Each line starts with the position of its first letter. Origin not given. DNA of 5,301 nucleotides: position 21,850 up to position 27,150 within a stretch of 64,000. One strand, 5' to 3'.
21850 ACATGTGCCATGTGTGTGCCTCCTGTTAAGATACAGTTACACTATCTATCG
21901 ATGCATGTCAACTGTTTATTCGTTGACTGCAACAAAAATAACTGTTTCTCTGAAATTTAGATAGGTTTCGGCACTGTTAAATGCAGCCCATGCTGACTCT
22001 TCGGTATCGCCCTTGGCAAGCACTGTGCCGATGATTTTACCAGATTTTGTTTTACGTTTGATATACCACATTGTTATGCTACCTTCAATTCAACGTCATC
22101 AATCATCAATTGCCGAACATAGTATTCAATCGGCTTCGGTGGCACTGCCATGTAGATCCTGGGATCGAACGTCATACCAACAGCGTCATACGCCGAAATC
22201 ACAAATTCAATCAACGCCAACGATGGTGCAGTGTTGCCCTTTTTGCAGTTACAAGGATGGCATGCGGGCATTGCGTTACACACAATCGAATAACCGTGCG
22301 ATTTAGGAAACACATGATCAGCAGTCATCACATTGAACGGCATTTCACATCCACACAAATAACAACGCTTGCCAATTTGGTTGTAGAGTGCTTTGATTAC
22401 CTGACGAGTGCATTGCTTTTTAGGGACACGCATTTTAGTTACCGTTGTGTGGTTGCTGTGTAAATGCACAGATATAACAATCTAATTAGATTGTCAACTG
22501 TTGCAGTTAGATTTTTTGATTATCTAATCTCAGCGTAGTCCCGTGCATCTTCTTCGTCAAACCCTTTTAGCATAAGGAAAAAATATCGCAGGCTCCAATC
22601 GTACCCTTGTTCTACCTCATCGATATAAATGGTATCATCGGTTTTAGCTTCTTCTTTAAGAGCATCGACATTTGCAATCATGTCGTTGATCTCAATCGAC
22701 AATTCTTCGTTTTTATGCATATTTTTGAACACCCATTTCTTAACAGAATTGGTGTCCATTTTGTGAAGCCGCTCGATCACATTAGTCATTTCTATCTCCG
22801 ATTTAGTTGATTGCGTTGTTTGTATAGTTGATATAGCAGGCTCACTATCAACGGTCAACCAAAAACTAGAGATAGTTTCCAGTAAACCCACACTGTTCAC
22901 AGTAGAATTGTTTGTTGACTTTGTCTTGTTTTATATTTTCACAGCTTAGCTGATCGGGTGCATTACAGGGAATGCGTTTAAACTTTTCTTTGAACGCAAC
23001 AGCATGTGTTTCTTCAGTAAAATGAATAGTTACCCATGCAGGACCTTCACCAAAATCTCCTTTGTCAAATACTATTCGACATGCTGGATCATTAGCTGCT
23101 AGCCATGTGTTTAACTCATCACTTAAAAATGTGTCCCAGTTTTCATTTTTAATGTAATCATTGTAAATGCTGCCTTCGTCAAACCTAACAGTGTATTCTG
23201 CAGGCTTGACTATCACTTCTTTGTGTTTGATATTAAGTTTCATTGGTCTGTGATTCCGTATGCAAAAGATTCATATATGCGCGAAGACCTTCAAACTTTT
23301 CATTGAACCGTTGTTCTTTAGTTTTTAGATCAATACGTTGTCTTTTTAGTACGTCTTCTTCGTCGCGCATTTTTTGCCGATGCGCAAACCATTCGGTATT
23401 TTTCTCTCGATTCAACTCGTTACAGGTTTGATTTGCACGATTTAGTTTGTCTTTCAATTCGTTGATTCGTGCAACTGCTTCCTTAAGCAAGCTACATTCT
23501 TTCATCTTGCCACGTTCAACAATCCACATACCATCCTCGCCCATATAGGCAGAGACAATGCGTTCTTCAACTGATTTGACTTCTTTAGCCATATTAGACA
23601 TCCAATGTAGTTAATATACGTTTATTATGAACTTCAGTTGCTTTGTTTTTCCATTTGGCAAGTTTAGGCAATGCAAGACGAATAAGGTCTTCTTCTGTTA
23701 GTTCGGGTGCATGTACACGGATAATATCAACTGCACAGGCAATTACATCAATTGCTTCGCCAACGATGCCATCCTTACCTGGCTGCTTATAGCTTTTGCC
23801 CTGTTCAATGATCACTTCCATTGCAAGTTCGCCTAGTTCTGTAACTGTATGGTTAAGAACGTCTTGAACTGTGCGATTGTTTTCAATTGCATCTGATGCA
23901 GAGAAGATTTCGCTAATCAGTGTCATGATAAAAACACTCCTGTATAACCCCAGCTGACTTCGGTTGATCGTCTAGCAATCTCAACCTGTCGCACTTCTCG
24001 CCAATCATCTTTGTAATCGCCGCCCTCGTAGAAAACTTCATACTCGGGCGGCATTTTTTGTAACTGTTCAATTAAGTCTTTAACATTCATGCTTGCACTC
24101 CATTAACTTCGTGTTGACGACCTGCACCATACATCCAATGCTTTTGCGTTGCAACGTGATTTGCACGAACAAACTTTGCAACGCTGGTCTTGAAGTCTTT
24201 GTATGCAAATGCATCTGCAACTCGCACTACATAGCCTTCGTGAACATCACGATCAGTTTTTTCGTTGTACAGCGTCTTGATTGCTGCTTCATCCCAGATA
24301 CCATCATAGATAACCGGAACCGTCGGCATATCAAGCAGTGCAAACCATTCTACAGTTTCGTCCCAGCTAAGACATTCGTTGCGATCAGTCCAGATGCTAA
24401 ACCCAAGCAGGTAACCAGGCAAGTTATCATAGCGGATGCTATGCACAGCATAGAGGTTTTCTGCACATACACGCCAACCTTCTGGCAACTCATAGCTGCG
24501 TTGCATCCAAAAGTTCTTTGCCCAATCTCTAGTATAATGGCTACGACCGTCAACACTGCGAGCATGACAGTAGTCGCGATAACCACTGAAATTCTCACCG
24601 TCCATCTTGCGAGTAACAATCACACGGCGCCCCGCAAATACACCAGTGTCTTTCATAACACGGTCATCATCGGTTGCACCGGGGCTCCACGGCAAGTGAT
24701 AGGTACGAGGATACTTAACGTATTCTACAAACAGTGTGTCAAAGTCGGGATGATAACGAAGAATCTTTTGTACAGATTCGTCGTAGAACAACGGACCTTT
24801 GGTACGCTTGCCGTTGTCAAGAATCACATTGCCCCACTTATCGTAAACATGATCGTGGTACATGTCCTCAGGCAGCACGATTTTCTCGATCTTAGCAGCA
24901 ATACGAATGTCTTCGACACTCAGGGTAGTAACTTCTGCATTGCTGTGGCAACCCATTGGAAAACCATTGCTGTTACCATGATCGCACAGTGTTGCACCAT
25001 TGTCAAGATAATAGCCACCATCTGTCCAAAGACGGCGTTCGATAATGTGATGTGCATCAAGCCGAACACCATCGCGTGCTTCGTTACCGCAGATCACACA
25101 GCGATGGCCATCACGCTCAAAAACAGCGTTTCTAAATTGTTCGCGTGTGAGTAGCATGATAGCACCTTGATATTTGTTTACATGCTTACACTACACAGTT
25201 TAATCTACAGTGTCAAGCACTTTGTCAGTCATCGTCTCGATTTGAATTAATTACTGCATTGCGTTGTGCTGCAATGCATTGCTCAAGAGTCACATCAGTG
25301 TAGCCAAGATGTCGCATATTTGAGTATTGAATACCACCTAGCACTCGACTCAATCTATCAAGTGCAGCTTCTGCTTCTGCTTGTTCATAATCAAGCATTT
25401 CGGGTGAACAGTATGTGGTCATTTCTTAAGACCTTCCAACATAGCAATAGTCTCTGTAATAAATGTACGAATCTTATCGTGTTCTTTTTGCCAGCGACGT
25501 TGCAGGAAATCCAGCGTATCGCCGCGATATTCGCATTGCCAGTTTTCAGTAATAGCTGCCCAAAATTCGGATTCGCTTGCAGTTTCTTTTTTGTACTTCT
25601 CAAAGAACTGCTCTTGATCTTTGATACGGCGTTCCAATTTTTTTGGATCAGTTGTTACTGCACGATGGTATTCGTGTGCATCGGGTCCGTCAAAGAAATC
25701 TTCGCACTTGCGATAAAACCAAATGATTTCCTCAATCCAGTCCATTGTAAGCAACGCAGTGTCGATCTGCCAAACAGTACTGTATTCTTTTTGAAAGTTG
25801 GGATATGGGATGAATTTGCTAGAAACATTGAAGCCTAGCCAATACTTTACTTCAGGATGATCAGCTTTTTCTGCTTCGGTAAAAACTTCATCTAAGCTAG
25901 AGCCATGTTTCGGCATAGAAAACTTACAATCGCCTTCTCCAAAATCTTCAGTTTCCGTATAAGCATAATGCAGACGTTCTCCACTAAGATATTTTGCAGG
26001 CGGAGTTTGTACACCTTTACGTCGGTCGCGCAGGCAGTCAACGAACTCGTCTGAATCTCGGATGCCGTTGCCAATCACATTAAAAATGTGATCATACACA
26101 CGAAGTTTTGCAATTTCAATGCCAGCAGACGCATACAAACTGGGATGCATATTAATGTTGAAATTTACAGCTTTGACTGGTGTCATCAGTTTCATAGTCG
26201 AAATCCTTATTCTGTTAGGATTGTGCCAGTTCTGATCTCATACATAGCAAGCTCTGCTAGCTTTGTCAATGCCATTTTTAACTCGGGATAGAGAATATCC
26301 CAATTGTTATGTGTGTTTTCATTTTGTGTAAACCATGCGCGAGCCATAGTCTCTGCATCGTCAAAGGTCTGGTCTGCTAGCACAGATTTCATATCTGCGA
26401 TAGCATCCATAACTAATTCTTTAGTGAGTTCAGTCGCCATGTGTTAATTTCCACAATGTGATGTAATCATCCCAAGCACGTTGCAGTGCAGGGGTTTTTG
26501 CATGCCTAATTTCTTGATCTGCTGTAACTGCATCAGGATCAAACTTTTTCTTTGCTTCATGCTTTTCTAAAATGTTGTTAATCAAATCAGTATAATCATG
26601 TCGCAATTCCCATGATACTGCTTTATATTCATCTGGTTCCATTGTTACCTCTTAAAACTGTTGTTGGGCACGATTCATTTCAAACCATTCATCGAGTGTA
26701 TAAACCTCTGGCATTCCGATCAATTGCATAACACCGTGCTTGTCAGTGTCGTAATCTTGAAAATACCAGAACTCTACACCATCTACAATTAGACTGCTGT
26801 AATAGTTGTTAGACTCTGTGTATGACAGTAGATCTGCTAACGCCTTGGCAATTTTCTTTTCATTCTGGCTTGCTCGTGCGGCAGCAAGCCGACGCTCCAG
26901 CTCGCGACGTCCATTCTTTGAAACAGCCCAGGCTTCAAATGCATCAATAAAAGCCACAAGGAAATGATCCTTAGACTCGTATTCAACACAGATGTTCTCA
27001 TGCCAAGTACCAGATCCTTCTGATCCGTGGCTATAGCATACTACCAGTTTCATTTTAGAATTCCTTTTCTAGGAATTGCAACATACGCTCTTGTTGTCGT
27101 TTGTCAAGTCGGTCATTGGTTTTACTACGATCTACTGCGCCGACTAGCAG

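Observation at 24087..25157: HNH/Zn-ribbon::RNA-ligase fusion inside a coupled chain with a MazG-like NTPase; possible RNA-repair or anti-anticodon-nuclease set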

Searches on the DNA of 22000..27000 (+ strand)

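Call 5: search_dna_similar(query=window:22000-27000:+, collection=phages, mode=near, max_rows=20)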
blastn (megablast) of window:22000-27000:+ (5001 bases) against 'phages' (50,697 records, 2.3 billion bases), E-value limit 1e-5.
No match.

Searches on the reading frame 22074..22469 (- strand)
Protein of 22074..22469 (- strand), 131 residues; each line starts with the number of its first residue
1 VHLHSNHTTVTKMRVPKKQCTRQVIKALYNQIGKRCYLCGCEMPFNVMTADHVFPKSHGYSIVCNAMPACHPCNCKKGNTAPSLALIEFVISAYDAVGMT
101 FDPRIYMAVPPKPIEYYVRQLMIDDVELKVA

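Call 3: search_protein_families(library=pfam, proteins=[window:22074-22469:-], max_evalue=0.01)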
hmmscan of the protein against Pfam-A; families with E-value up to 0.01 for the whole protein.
window:22074-22469:- (131 aa): 1 family
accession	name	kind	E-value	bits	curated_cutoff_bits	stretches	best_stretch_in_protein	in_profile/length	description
PF14279.12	HNH_5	-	4.3e-08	33.4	27.5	1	36-82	1-48/56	HNH endonuclease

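Call 4: search_protein_families(library=phrogs, proteins=[window:22074-22469:-], max_evalue=0.001)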
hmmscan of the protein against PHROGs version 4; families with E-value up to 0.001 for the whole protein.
window:22074-22469:- (131 aa): 15 families
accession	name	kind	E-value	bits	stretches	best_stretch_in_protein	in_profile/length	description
phrog_2118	-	DNA, RNA and nucleotide metabolism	1.9e-12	48.4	1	10-79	152-223/301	HNH endonuclease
phrog_2214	-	DNA, RNA and nucleotide metabolism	1.9e-09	38.1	1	7-81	167-240/429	HNH endonuclease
phrog_1035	-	DNA, RNA and nucleotide metabolism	2.3e-09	38.5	1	20-82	146-215/271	endonuclease VII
phrog_16726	-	DNA, RNA and nucleotide metabolism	6.8e-09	36.9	1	10-81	68-144/308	HNH endonuclease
phrog_5718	-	DNA, RNA and nucleotide metabolism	4.7e-08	33.4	1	9-83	105-179/394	HNH endonuclease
phrog_9645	-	DNA, RNA and nucleotide metabolism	2.7e-07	31.4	1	16-82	4-74/168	HNH endonuclease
phrog_8660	-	DNA, RNA and nucleotide metabolism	9e-07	30.2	1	12-81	103-180/196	HNH endonuclease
phrog_6050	-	DNA, RNA and nucleotide metabolism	2.3e-06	27.7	1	29-82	307-362/402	HNH endonuclease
phrog_1271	-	DNA, RNA and nucleotide metabolism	4e-05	24.2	1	22-81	255-319/361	HNH endonuclease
phrog_14314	-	DNA, RNA and nucleotide metabolism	7.5e-05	24.2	1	34-88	17-72/252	HNH endonuclease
phrog_10378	-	DNA, RNA and nucleotide metabolism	9e-05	23.2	1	16-118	88-195/296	HNH endonuclease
phrog_338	-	DNA, RNA and nucleotide metabolism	0.00018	22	1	16-82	188-264/340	HNH endonuclease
phrog_2914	-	DNA, RNA and nucleotide metabolism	0.00033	21.4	1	21-81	83-139/190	endonuclease VII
phrog_16986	-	unknown function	0.00034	21.3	1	22-79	9-67/248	-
phrog_960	-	DNA, RNA and nucleotide metabolism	0.00075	18.6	1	35-80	229-277/991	HNH endonuclease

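Call 6: search_protein_families(library=ncbifam, proteins=[window:22074-22469:-], max_evalue=0.01)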
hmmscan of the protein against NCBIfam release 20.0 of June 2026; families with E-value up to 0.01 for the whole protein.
window:22074-22469:- (131 aa): 2 families
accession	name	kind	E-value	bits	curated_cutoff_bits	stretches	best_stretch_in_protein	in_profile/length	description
NF049971.1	CRISPR_Cas9d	exception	4.4e-06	25.6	375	1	18-84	530-600/986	type II CRISPR RNA-guided endonuclease Cas9d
NF040563.1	guided_IscB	equivalog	0.0013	17.9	175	1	24-80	183-238/314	RNA-guided endonuclease IscB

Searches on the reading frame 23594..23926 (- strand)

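Call 3: search_protein_families(library=pfam, proteins=[window:23594-23926:-], max_evalue=0.01)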
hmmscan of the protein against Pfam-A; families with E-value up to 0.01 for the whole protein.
window:23594-23926:- (110 aa): 0 families

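Call 4: search_protein_families(library=phrogs, proteins=[window:23594-23926:-], max_evalue=0.001)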
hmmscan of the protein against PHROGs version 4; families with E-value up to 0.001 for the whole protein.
window:23594-23926:- (110 aa): 4 families
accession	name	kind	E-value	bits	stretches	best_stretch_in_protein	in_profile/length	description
phrog_1247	-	other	3.1e-19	70.3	1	2-101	128-240/444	MazG-like pyrophosphatase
phrog_15672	-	unknown function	4.4e-16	60.3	1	14-94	185-269/273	-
phrog_23551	-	unknown function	1.5e-15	58.3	1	16-96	101-185/185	-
phrog_7315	-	unknown function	7.8e-06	27.1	1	16-72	118-167/198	-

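Call 6: search_protein_families(library=ncbifam, proteins=[window:23594-23926:-], max_evalue=0.01)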
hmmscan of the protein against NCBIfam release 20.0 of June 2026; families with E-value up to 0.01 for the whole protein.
window:23594-23926:- (110 aa): 0 families

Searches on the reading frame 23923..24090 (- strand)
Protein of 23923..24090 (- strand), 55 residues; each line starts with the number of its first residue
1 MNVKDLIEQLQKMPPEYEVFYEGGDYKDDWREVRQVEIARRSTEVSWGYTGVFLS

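Call 3: search_protein_families(library=pfam, proteins=[window:23923-24090:-], max_evalue=0.01)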
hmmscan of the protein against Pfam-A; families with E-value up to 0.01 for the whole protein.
window:23923-24090:- (55 aa): 0 families

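Call 4: search_protein_families(library=phrogs, proteins=[window:23923-24090:-], max_evalue=0.001)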
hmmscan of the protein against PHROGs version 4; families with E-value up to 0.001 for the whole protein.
window:23923-24090:- (55 aa): 3 families
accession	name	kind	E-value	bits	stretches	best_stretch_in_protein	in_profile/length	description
phrog_5861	-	unknown function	8.5e-06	26.9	1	1-33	1-32/53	-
phrog_6161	-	unknown function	0.00022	22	1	1-25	1-25/59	-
phrog_22847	-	unknown function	0.00068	20.5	1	1-26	1-26/47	-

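Call 6: search_protein_families(library=ncbifam, proteins=[window:23923-24090:-], max_evalue=0.01)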
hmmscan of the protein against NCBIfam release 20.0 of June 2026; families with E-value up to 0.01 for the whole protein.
window:23923-24090:- (55 aa): 0 families
